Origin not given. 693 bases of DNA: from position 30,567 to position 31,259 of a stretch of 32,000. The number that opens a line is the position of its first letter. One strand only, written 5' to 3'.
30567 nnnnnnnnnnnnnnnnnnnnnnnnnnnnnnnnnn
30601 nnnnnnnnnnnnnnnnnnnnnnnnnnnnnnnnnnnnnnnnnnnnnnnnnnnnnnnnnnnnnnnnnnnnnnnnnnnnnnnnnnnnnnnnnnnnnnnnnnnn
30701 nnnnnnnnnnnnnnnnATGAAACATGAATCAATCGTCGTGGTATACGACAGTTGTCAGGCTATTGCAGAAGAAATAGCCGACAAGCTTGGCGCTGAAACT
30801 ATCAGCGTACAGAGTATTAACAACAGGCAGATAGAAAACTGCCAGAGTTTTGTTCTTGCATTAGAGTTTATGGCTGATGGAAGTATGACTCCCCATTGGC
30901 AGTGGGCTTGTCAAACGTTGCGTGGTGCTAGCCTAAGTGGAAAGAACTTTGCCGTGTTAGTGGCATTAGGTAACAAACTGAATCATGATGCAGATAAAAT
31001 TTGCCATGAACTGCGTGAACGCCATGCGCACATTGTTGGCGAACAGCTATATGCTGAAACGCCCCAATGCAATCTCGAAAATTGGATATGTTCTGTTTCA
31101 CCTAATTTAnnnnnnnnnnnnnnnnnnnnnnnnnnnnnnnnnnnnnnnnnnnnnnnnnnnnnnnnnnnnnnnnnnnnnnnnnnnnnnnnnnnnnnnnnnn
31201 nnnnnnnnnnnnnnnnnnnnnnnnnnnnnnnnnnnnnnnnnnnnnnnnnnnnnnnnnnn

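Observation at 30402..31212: Cobalamin riboswitch controlling a flavodoxin paralog that has lost its FMN-binding loops, plus a 29-aa TM ORF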

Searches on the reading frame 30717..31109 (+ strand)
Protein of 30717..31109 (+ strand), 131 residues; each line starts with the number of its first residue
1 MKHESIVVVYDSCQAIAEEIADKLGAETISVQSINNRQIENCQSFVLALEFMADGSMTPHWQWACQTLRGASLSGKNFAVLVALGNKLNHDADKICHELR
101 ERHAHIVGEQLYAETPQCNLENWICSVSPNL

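Call 7: search_protein_families(library=pfam, proteins=[window:30717-31109:+], max_evalue=1)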
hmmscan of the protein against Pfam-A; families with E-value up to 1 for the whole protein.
window:30717-31109:+ (131 aa): 1 family
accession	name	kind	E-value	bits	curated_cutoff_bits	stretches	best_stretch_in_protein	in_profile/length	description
PF00258.30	Flavodoxin_1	-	0.00027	21.5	25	1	12-109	9-123/143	Flavodoxin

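Call 8: search_protein_families(library=ncbifam, proteins=[window:30717-31109:+], max_evalue=1)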
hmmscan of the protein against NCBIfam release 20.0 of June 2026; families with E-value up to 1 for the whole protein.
window:30717-31109:+ (131 aa): 6 families
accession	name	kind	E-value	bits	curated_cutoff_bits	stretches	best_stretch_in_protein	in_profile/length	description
NF006739.0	PRK09267.1-5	subfamily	1.2e-07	31.6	175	1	12-100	14-103/168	flavodoxin FldA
TIGR01752.1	flav_long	equivalog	1.2e-07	31.5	146.75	1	13-106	13-107/167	flavodoxin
NF006736.0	PRK09267.1-2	equivalog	7.8e-06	25.7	202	1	13-82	15-84/161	flavodoxin FldA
NF006738.0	PRK09267.1-4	equivalog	0.0013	18.3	172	1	13-103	14-109/171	flavodoxin FldA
NF009023.0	PRK12359.1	equivalog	0.0058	16.6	215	1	15-89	16-92/172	flavodoxin FldB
NF006737.0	PRK09267.1-3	equivalog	0.092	12.3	238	1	13-81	15-86/174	flavodoxin FldA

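Call 10: find_homologous_proteins(query=window:30717-31109:+, max_evalue=0.001)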
Query window:30717-31109:+ (131 aa): 264 proteins with E <= 0.001 among 273 candidates; the best 120 are listed.
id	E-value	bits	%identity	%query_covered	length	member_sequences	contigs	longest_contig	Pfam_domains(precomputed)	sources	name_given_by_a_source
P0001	4.6e-83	293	100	100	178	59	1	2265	-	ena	-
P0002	2.1e-73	262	92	100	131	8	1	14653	-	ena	-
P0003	5.0e-69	248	85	100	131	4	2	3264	-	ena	-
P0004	1.4e-68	247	85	100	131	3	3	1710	PF00258.31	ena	-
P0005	1.9e-56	207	71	100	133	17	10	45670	-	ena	-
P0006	3.1e-56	207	74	100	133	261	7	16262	-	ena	-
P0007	8.1e-56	205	73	100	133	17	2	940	-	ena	-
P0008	1.0e-55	205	74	100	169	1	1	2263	-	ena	-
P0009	1.3e-55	205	73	100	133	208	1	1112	-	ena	-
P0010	1.3e-55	205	74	100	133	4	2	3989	-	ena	-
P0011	1.5e-55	204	73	100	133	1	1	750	-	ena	-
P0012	2.0e-55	204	74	100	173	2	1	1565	-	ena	-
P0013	2.5e-55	204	70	100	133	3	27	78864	-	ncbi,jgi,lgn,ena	jgi:hypothetical protein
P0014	2.8e-55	204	73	100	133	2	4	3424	-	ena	-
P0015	3.1e-55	203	68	100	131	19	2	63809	-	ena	-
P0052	4.8e-53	196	68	100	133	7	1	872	PF00258.31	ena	-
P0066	2.7e-52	194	68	100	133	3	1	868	PF00258.31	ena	-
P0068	3.0e-52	194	68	100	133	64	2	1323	PF00258.31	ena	-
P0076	5.1e-52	193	69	100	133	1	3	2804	PF00258.31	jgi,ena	-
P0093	2.3e-51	191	68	100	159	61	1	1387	PF00258.31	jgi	jgi:flavodoxin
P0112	2.5e-50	188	66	100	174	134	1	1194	PF00258.31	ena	-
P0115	3.5e-50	187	67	100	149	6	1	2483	PF00258.31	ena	-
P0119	8.2e-50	186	67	100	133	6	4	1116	PF00258.31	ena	-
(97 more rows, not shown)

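Call 11: find_related_loci(query=window:30717-31109:+, collection=genome_contigs, flank=4000)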
Query window:30717-31109:+ (131 aa) in genome_contigs; peptide patterns used: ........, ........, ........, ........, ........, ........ (x = any residue, [..] = any of these).
160 stretches matched a pattern; 55 encode a relative of the query (tblastn E <= 1e-3); 55 distinct loci.
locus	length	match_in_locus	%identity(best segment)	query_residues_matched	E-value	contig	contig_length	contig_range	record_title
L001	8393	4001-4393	100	1-131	3e-88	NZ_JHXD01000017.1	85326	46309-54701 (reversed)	Xylanibacter ruminicola Ga6B6 T500DRAFT_scaffold00017.17_C, whole genome shotgun sequence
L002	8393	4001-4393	99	1-131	8e-88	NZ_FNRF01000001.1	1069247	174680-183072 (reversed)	Xylanibacter ruminicola strain D31d, whole genome shotgun sequence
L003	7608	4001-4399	73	1-131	1e-63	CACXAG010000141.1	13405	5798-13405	MAG: uncultured Prevotellaceae bacterium isolate RUG11071 genome assembly, contig: RUG11071_asm_141, whole genome shotgu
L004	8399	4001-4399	74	1-131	1e-62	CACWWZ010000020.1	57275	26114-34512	MAG: uncultured Prevotellaceae bacterium isolate RUG10994 genome assembly, contig: RUG10994_asm_20, whole genome shotgun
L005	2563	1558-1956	74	1-131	2e-63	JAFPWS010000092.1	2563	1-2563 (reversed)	MAG: Prevotella sp. isolate RGIG1544 Goat_Abomasum-5__c554314, whole genome shotgun sequence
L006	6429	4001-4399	72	1-131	1e-62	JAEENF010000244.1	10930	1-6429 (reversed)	MAG: Prevotella sp. isolate Tb.RUG.257 NODE_4999719_length_10930_cov_5.137740, whole genome shotgun sequence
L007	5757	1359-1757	74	1-131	5e-62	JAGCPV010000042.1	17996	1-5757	MAG: Prevotella sp. isolate RGIG10013 Yak_Reticulum-5__c189434, whole genome shotgun sequence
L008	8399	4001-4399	74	1-131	6e-62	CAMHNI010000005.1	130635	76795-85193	MAG: uncultured Prevotellaceae bacterium isolate SRR11784288_bin.7_metaWRAP_v1.3_MAG genome assembly, contig: ERZ1220274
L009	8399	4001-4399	71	1-131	9e-62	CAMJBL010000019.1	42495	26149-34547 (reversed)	MAG: uncultured Prevotella sp. isolate SRR12081303_bin.19_metaWRAP_v1.3_MAG genome assembly, contig: ERZ12289767.1200, w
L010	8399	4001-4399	71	1-131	7e-62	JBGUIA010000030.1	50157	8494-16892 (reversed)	MAG: Prevotella sp. isolate ruminal_MAG_338 ruminal_MAG_338_contig_0030, whole genome shotgun sequence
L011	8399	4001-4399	71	1-131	6e-62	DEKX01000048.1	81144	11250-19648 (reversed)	MAG TPA_asm: Prevotella sp. UBA2711 UBA2711_contig_104, whole genome shotgun sequence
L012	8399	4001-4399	70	1-131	2e-61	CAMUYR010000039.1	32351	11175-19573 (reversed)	MAG TPA_asm: uncultured Prevotella sp. isolate SRR8387720_bin.64_metaWRAP_v1.3_MAG genome assembly, contig: ERZ14209546.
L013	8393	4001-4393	69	1-131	3e-61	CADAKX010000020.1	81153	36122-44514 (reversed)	MAG: uncultured Prevotellaceae bacterium isolate RUG13388 genome assembly, contig: RUG13388_asm_20, whole genome shotgun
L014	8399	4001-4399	71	1-131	7e-61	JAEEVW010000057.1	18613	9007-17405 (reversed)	MAG: Prevotella sp. isolate Tb.RUG.463 NODE_12699_length_18613_cov_5.719517, whole genome shotgun sequence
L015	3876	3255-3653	71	1-131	3e-61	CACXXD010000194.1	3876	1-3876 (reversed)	MAG: uncultured Prevotellaceae bacterium isolate RUG11679 genome assembly, contig: RUG11679_asm_194, whole genome shotgu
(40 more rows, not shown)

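Call 26: predict_structure(alignment_id=A1)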
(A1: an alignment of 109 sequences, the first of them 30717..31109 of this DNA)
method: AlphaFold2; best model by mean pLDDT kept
length: 131 residues; sequences in the alignment: 109
mean_pLDDT: 88.3   pTM: 0.86
mean pLDDT of the five models: 88.3, 87.4, 87.1, 86.7, 82.1
residues with pLDDT >= 90: 89; 70-90: 28; 50-70: 11; < 50: 3
segments of 3 or more residues with pLDDT < 50: none
pLDDT, mean of each block of 10 residues (from residue 1): 76 94 95 93 94 88 93 94 77 89 94 68 92 92
secondary structure, 60 per line:
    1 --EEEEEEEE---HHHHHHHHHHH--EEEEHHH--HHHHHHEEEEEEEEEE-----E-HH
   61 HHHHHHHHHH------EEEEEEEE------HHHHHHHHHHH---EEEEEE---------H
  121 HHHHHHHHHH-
elements in order: E3-10 H14-24 E27-30 H36-41 E42-51 H59-70 E77-84 H91-101 E105-110 H120-130

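Call 29: fold_search(model_id=the predicted structure, library=pdb)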
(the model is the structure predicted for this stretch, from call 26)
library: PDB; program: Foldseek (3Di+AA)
matches with E <= 10: 1347; with E <= 0.001: 169
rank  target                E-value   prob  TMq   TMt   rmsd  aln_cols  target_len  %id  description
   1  5lji_A                9.7e-08  1.00  0.77  0.70   3.4       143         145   15  Streptococcus pneumonia TIGR4 flavodoxin: structural and biophysical characterization of a novel drug target (released 2016-08-31)
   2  6fsg                  6.7e-07  1.00  0.68  0.62   3.8       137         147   18  Crystal structure of oxidised Flavodoxin 1 from Bacillus cereus (1.27 A resolution) (released 2018-07-11)
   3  2fz5                  8.6e-07  1.00  0.72  0.69   3.4       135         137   19  Solution structure of two-electron reduced Megasphaera elsdenii flavodoxin (released 2006-03-14)
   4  2mok_MODEL_1_A        9.2e-07  1.00  0.77  0.59   4.2       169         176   15  holo_FldA (released 2015-05-20)
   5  5veg_A                1.5e-06  1.00  0.75  0.68   3.8       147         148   14  Structure of a Short-Chain Flavodoxin Associated with a Non-Canonical PDU Bacterial Microcompartment (released 2017-10-11)
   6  5veg_B                1.7e-06  1.00  0.78  0.69   3.3       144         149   13  Structure of a Short-Chain Flavodoxin Associated with a Non-Canonical PDU Bacterial Microcompartment (released 2017-10-11)
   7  5wid_B                1.7e-06  1.00  0.67  0.63   4.0       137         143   16  Structure of a flavodoxin from the domain Archaea (released 2018-08-08)
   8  6zk8_A                1.8e-06  1.00  0.68  0.26   4.0       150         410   16  Native crystal structure of anaerobic F420H2-Oxidase from Methanothermococcus thermolithotrophicus at 1.8A resolution (released 2020-11-25)
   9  5ljl                  2.7e-06  1.00  0.72  0.66   3.7       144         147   14  Streptococcus pneumonia TIGR4 flavodoxin: structural and biophysical characterization of a novel drug target (released 2016-08-31)
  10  6frn_C                3.4e-06  1.00  0.65  0.25   4.5       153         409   15  Structure of F420H2 oxidase (FprA) co-crystallized with 10mM Tb-Xo4 and calcium chloride (released 2018-10-03)
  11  1ahn                  3.6e-06  1.00  0.79  0.63   3.2       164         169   16  E. COLI FLAVODOXIN AT 2.6 ANGSTROMS RESOLUTION (released 1997-12-10)
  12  6frn_B                4.1e-06  1.00  0.65  0.25   4.4       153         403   15  Structure of F420H2 oxidase (FprA) co-crystallized with 10mM Tb-Xo4 and calcium chloride (released 2018-10-03)
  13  6frm_C                4.1e-06  1.00  0.57  0.22   5.8       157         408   15  Crystal Structure of coenzyme F420H2 oxidase (FprA) co-crystallized with 10 mM Tb-Xo4 (released 2018-10-31)
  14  6frn_A                4.4e-06  1.00  0.66  0.25   4.4       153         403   15  Structure of F420H2 oxidase (FprA) co-crystallized with 10mM Tb-Xo4 and calcium chloride (released 2018-10-03)
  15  6frm_B                5.0e-06  1.00  0.57  0.23   5.8       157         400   15  Crystal Structure of coenzyme F420H2 oxidase (FprA) co-crystallized with 10 mM Tb-Xo4 (released 2018-10-31)
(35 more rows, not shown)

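Call 31: search_protein_representatives(alignment_id=A1)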
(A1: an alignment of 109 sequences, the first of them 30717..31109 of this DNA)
Query: 109 sequences, 133 profile positions. Proteins with E-value up to 0.001 (for the whole library): 83; up to 1e-10: 34; up to 1e-30: 15. The best 83 are listed.
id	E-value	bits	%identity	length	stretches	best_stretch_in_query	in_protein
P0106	6.2e-70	249.5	-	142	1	1-133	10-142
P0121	3.9e-49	182.2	-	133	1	1-133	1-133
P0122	4.4e-44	165.9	-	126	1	1-79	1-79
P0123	7.9e-41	155.3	-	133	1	1-133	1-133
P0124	4.8e-40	152.8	-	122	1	1-80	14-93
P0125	1.6e-39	151.1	-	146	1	1-133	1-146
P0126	2.8e-39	150.3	-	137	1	1-72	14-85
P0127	7.7e-39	148.9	-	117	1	1-71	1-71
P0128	1.3e-38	148.1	-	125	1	9-133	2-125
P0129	2.1e-38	147.5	-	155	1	1-133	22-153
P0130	9.4e-36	138.9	-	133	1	1-133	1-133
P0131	7.0e-35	136.1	-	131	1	1-132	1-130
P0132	1.3e-34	135.2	-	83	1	1-63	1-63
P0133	2.4e-33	131.1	-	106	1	1-83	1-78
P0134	1.8e-32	128.3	-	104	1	49-133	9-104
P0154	1.2e-10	57.6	-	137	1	4-133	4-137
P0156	4.9e-10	55.7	-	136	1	5-133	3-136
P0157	5.1e-10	55.6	-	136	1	5-133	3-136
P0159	7.5e-10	55.1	-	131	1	14-133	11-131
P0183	7.8e-06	42.1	-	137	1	5-133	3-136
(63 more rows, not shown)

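Call 33: find_encoding_contigs(protein=P0156, flank=3000, max_places=4)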
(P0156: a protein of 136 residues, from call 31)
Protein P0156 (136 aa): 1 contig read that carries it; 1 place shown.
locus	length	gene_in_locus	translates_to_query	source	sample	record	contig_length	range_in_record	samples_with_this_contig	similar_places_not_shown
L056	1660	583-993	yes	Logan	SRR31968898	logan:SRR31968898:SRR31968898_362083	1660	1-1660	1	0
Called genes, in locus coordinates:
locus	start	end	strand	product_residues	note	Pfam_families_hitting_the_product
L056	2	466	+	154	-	?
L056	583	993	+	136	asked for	-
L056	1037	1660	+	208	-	?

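Call 34: find_encoding_contigs(protein=P0154, flank=3000, max_places=3)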
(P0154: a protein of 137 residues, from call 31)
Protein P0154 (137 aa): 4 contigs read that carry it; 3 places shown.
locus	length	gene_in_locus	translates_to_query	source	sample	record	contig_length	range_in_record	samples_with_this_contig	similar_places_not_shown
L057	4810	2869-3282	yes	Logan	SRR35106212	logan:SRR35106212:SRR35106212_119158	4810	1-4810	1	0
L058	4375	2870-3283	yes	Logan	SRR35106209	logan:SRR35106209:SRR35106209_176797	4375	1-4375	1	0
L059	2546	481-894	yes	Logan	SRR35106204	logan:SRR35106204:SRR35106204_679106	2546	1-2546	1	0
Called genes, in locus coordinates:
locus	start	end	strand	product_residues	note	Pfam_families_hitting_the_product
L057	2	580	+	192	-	?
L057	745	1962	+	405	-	PF02129:Peptidase_S15 (weak), PF00561:Abhydrolase_1 (weak), PF12146:Hydrolase_4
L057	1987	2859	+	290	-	PF01263:Aldose_epim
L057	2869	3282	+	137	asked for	-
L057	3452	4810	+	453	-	?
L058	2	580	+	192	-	?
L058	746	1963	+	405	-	PF02129:Peptidase_S15 (weak), PF00561:Abhydrolase_1 (weak), PF12146:Hydrolase_4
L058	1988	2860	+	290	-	PF01263:Aldose_epim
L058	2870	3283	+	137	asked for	-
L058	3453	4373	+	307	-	?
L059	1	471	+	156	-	?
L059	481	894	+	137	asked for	-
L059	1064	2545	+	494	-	?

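Call 35: find_encoding_contigs(protein=P0157, flank=3000, max_places=3)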
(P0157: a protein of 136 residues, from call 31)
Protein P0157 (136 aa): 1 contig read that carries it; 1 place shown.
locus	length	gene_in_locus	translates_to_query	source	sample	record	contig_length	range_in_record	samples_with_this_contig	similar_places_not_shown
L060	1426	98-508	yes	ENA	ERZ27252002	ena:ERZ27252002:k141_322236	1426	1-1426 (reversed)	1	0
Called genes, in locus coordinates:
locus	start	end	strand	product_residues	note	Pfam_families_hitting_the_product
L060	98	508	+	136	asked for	-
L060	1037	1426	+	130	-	?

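Call 36: find_encoding_contigs(protein=P0183, flank=3000, max_places=3)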
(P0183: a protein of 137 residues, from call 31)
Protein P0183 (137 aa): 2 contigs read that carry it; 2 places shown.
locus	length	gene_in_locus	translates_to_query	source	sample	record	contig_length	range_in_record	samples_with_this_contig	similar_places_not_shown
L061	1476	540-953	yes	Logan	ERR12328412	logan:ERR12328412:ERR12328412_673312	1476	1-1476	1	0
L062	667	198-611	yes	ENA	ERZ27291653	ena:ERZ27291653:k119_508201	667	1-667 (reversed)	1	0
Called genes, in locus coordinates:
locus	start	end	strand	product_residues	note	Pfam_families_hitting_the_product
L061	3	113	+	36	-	?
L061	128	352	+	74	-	-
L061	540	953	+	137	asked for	-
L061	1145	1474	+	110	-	?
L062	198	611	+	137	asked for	-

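Call 37: find_encoding_contigs(protein=P0159, flank=3000, max_places=3)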
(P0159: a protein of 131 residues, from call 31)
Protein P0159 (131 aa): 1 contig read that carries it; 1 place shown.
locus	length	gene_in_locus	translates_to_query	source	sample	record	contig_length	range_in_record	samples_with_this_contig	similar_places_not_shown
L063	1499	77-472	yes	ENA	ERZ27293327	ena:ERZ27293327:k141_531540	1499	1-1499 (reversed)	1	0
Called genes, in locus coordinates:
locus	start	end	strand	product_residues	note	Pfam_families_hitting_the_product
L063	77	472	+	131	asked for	-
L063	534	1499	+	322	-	?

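Call 38: find_encoding_contigs(protein=P0130, flank=3000, max_places=3)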
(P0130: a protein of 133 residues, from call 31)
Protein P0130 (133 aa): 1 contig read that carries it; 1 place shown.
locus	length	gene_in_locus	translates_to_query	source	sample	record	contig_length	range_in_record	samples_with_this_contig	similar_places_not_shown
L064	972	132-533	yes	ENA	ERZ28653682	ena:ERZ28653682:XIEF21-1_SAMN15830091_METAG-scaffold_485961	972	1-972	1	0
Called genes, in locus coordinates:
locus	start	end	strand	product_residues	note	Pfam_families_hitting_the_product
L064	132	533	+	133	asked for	PF00258:Flavodoxin_1 (weak)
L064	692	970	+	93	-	?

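Call 39: find_encoding_contigs(protein=P0131, flank=3000, max_places=3)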
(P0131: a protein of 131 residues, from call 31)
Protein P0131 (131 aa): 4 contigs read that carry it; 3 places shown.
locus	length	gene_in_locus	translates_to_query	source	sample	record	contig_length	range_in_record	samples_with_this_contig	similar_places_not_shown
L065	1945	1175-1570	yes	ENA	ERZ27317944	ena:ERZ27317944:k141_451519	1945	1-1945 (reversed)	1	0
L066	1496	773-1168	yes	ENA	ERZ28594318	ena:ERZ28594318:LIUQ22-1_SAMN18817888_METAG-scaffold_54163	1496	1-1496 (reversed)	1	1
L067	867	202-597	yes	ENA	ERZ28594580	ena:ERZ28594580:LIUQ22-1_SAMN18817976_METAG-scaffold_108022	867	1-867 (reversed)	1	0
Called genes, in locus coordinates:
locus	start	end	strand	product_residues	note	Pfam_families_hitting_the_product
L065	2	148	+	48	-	?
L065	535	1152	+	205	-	PF00939:Na_sulph_symp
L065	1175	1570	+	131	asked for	-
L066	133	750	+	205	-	PF00939:Na_sulph_symp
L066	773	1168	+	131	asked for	-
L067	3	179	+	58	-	?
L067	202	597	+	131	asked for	-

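Call 40: find_encoding_contigs(protein=P0123, flank=3000, max_places=3)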
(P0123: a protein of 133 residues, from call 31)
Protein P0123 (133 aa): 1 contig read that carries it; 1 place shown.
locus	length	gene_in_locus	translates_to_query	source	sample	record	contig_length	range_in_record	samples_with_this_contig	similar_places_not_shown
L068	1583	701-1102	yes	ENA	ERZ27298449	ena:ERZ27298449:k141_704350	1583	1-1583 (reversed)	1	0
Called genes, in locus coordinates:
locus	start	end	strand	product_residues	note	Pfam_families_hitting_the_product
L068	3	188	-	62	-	?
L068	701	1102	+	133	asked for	-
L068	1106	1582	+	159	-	?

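Call 41: find_encoding_contigs(protein=P0121, flank=3000, max_places=3)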
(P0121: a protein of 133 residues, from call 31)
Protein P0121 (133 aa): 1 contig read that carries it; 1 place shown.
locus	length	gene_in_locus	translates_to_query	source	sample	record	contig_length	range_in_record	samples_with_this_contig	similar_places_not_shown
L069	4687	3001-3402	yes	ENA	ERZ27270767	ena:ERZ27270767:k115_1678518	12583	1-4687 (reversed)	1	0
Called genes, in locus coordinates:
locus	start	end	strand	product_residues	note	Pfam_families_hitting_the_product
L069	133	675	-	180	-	PF00255:GSHPx, PF08534:Redoxin (faint)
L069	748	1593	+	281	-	PF01758:SBF, PF13593:SBF_like, PF03547:Mem_trans (weak)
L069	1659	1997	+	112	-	-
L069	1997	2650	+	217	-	PF00702:Hydrolase, PF08282:Hydrolase_3 (faint), PF12710:HAD (weak), PF13419:HAD_2, PF13242:Hydrolase_like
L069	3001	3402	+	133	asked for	-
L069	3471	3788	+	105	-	PF01906:YbjQ_1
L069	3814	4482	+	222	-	-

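Call 42: find_encoding_contigs(protein=P0125, flank=3000, max_places=3)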
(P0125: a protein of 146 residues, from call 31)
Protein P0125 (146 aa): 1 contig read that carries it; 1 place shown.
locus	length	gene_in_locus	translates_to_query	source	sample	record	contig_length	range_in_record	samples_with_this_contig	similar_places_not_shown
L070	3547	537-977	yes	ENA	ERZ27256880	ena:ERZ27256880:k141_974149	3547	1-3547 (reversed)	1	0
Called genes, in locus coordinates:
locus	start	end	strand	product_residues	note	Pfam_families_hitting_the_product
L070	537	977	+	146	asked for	-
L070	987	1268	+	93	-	PF00126:HTH_1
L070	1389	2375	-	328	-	PF01814:Hemerythrin, PF00196:GerE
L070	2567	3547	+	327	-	?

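Call 43: find_encoding_contigs(protein=P0129, flank=3000, max_places=3)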
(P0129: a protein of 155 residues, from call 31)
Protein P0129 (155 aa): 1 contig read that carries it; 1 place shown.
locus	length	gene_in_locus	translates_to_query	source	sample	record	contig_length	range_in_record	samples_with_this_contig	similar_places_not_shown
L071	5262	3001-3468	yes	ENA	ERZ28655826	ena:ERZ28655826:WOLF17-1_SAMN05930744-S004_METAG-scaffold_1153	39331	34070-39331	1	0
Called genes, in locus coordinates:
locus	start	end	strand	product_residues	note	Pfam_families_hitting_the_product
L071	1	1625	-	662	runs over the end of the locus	PF18939:DUF5686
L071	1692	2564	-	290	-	PF00140:Sigma70_r1_2, PF04542:Sigma70_r2, PF04539:Sigma70_r3, PF04545:Sigma70_r4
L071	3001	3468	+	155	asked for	-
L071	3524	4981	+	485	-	PF00939:Na_sulph_symp, PF03600:CitMHS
